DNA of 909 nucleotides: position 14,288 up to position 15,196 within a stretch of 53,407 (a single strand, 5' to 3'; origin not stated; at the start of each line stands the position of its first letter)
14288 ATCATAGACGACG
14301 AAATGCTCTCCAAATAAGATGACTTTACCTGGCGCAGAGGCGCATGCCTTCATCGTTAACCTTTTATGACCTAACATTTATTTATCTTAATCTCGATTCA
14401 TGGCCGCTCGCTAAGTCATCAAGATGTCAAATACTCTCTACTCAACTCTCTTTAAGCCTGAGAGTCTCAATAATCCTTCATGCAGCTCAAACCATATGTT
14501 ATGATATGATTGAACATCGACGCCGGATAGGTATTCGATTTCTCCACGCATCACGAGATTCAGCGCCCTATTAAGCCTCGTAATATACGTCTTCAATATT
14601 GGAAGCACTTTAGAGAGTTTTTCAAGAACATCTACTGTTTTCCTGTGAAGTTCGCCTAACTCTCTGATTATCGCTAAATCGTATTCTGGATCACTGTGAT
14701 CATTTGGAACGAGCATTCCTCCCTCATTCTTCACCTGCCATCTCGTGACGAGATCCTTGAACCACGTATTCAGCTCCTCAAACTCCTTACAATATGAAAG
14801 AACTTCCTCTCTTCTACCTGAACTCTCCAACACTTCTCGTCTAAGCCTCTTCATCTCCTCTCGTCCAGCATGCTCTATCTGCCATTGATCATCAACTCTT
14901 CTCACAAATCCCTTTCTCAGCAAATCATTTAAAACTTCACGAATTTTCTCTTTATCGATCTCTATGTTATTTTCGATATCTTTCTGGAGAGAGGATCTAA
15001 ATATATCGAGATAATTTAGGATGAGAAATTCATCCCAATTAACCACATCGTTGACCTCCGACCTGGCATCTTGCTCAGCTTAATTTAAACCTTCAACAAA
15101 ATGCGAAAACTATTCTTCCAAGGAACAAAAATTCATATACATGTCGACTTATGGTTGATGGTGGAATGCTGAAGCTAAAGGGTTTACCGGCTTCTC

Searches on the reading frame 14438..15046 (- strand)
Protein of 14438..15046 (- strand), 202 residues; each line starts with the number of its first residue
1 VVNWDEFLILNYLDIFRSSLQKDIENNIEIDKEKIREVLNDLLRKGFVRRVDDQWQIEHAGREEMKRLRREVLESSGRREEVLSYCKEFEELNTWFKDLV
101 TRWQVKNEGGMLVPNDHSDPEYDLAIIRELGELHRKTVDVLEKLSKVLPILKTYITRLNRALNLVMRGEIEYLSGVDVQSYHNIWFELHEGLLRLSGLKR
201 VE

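Call 3: search_protein_families(library=pfam, proteins=[window:14438-15046:-], max_evalue=0.01)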
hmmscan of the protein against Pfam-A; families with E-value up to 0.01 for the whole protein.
window:14438-15046:- (202 aa): 4 families
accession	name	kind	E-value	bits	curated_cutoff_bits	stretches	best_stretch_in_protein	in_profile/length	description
PF01978.25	TrmB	-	8.5e-05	22.8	25.6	1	22-53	26-57/68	Sugar-specific transcriptional regulator TrmB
PF12802.13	MarR_2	-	0.0092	16.6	27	0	5-53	6-55/61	MarR family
PF21980.2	MksE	-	0.0095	16.7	27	0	19-61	113-155/163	Condensin complex protein MksE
PF10007.15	DUF2250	-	0.0099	16.4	24.4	0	7-53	11-57/93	Uncharacterized protein conserved in archaea (DUF2250)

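Call 4: search_protein_families(library=ncbifam, proteins=[window:14438-15046:-], max_evalue=0.01)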
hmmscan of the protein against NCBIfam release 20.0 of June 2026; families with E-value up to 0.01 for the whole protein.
window:14438-15046:- (202 aa): 3 families
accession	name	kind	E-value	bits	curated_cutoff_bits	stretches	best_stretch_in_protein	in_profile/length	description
NF053606.1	Sta1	subfamily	0.0012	19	80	1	17-63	33-77/100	Sta1 family transcriptional regulator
NF040939.2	trans_reg_lrs14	equivalog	0.0035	17.3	90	0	18-54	36-72/103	Lrs14 family HTH-type transcriptional regulator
NF047377.1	heat_HspR_dupli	exception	0.0051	16.3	300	1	47-164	53-169/214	heat shock protein transcriptional repressor HspR, fused homodimer type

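Call 45: find_homologous_proteins(query=window:14438-15046:-, max_evalue=0.00001)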
Query window:14438-15046:- (202 aa): 100 proteins with E <= 0.00001 among 590 candidates.
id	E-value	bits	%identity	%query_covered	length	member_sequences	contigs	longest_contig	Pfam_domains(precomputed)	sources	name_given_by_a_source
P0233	4.1e-127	440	100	100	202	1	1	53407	-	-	-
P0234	9.7e-127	439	100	100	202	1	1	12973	-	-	-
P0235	1.1e-126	438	100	100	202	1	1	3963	-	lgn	-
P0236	3.3e-126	437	99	100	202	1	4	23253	-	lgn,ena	-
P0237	4.3e-126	437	99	100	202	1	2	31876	-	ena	-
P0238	4.4e-126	436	99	100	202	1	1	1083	-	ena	-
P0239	4.8e-126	436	99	100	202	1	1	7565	-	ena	-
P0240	7.8e-126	436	99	100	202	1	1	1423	-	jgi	-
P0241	1.0e-125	435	99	100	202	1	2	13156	-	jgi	-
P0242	1.2e-125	435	99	100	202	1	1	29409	-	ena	-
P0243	1.5e-125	435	98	100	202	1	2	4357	-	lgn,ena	-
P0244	1.6e-125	435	98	100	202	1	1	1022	-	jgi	-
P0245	2.2e-125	434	98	100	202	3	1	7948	-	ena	-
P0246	2.2e-125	434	98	100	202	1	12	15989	-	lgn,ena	-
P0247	3.6e-125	434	98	100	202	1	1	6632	-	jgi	-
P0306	8.9e-21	93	39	78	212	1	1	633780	-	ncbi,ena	-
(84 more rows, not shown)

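Call 48: find_encoding_contigs(protein=P0306, flank=8000, max_places=3)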
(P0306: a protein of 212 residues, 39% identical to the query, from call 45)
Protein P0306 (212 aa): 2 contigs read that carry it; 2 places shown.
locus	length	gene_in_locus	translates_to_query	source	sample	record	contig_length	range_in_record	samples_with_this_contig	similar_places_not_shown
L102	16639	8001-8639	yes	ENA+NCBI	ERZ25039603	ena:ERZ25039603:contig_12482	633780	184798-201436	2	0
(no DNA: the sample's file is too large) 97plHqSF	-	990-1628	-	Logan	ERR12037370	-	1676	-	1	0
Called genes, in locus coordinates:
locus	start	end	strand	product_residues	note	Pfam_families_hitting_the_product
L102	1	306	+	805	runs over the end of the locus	PF01138:RNase_PH, PF03726:PNPase, PF01138:RNase_PH, PF00013:KH_1, PF00575:S1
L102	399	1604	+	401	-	PF00675:Peptidase_M16, PF05193:Peptidase_M16_C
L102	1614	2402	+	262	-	PF01113:DapB_N, PF03447:NAD_binding_3 (faint), PF05173:DapB_C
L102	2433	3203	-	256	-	PF09335:VTT_dom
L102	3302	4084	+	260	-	PF02104:SURF1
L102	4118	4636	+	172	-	-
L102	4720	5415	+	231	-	PF00440:TetR_N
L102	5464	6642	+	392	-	PF11583:AurF (weak)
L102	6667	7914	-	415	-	PF01551:Peptidase_M23, PF00395:SLH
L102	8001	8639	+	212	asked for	-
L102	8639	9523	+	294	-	PF00701:DHDPS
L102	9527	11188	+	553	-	PF00753:Lactamase_B, PF23023:Anti-Pycsar_Apyc1 (weak), PF12706:Lactamase_B_2, PF22505:RNase_J_b_CASP, PF07521:RMMBL, PF17770:RNase_J_C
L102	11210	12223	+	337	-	PF04055:Radical_SAM, PF06968:BATS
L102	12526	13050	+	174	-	-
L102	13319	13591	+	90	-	PF17854:FtsK_alpha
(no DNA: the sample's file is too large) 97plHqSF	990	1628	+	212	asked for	-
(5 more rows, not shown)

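Call 49: predict_structure(alignment_id=A2)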
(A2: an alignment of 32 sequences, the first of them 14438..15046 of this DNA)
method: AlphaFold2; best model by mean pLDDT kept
length: 202 residues; sequences in the alignment: 32
mean_pLDDT: 92.2   pTM: 0.84
mean pLDDT of the five models: 92.2, 91.9, 91.7, 91.3, 91.0
residues with pLDDT >= 90: 157; 70-90: 42; 50-70: 2; < 50: 1
segments of 3 or more residues with pLDDT < 50: none
pLDDT, mean of each block of 10 residues (from residue 1): 90 94 90 96 98 96 94 89 95 95 90 90 94 98 92 94 93 85 94 85 56
secondary structure, 60 per line:
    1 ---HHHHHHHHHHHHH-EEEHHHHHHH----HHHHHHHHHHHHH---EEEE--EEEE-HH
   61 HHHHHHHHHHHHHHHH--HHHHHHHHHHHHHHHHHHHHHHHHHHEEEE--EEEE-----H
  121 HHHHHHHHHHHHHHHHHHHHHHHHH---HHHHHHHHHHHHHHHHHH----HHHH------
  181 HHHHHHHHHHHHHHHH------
elements in order: H4-16 E18-20 H21-27 H32-44 E48-51 E54-57 H59-76 H79-104 E105-108 E111-114 H120-145 H149-166 H171-174 H181-196

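Call 52: fold_search(model_id=the predicted structure, library=pdb)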
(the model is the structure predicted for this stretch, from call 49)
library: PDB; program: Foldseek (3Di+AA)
matches with E <= 10: 1140; with E <= 0.001: 0
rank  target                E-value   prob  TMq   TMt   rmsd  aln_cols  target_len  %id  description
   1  7z1l_O                2.4e-02  0.97  0.24  0.09  16.5       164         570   13  Structure of yeast RNA Polymerase III Pre-Termination Complex (PTC) (released 2022-08-31)
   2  7z1o_O                3.9e-02  0.95  0.24  0.09  16.5       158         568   13  Structure of yeast RNA Polymerase III PTC + NTPs (released 2022-08-31)
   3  3fms                  6.1e-02  0.69  0.25  0.24  13.9       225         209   12  Crystal structure of TM0439, a GntR transcriptional regulator (released 2009-02-10)
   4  2pex_A                8.6e-02  1.00  0.30  0.43   6.5       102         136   17  Structure of reduced C22S OhrR from Xanthamonas Campestris (released 2007-12-11)
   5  4p9f_A                9.0e-02  0.41  0.23  0.22  14.5       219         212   14  E. coli McbR/YncC (released 2015-01-14)
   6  6tut_O                1.0e-01  0.85  0.25  0.10  16.8       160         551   14  Cryo-EM structure of the RNA Polymerase III-Maf1 complex (released 2020-02-19)
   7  2pex_B                1.2e-01  1.00  0.35  0.49   5.8       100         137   17  Structure of reduced C22S OhrR from Xanthamonas Campestris (released 2007-12-11)
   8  7kym_B                1.2e-01  1.00  0.31  0.43   9.4       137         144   10  Crystal structure of the MarR family transcriptional regulator from Bradyrhizobium japonicum (released 2021-12-15)
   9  7nvs_W                1.3e-01  0.75  0.24  0.26  16.4       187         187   14  RNA polymerase II core pre-initiation complex with closed promoter DNA in proximal position (released 2021-05-05)
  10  4yif_D                1.5e-01  1.00  0.34  0.50   5.6        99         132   20  Crystal structure of Rv0880 (released 2015-06-10)
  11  6ep3_A                1.5e-01  0.33  0.23  0.22  16.5       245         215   12  Lar controls the expression of the Listeria monocytogenes agr system and mediates virulence. (released 2018-07-25)
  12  4o5v                  1.6e-01  1.00  0.29  0.27   3.2        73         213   16  Crystal structure of T. acidophilum IdeR (released 2014-11-05)
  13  9ilk_MODEL_1_A        1.7e-01  1.00  0.29  0.49   2.6        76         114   17  monomeric SarA, truncation of residue 20-124 (released 2025-10-15)
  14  6ep3_B                1.7e-01  0.30  0.23  0.21  16.1       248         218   12  Lar controls the expression of the Listeria monocytogenes agr system and mediates virulence. (released 2018-07-25)
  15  5x12                  2.1e-01  0.90  0.29  0.32  14.3       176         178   14  Crystal structure of Bacillus subtilis PadR (released 2017-11-22)
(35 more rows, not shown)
